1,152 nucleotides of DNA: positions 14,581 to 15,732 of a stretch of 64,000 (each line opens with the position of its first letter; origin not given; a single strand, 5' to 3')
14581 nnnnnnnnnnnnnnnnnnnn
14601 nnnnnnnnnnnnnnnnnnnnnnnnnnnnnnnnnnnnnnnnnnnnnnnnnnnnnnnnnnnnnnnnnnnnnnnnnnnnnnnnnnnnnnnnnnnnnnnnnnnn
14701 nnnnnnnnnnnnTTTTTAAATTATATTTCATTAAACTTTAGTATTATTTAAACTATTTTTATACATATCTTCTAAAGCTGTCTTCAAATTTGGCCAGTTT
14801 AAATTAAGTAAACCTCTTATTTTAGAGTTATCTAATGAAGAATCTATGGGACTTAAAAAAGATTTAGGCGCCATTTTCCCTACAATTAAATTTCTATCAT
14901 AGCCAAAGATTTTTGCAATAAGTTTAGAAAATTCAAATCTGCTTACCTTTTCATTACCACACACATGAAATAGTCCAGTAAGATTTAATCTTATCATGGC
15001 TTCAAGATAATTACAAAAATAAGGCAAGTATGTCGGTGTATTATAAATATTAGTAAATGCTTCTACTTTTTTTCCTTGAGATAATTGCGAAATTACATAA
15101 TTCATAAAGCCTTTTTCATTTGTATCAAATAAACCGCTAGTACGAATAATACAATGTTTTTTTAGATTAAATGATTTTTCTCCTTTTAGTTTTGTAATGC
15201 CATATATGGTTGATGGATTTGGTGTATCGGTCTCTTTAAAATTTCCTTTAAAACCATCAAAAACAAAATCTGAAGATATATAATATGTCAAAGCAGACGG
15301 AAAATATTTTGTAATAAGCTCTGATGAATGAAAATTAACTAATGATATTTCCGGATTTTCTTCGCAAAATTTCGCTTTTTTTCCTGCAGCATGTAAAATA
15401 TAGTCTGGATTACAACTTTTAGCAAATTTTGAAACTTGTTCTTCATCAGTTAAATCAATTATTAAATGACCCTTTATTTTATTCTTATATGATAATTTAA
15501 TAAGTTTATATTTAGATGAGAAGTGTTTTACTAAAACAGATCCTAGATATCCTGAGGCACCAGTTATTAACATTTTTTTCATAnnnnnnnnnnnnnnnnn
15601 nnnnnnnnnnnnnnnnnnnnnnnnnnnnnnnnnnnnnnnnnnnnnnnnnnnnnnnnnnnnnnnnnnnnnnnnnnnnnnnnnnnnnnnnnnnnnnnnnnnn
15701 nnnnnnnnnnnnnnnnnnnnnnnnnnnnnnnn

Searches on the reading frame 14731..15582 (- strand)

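Call 27: search_protein_families(library=pfam, proteins=[window:14731-15582:-], max_evalue=0.00001)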
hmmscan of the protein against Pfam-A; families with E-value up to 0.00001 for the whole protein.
window:14731-15582:- (283 aa): 2 families
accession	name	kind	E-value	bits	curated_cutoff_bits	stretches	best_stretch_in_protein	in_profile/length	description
PF04321.23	RmlD_sub_bind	-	2.5e-41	142.1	27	1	3-276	2-284/287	RmlD substrate binding domain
PF01370.27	Epimerase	-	3.2e-13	50.1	20.9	1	4-138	1-153/240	NAD dependent epimerase/dehydratase family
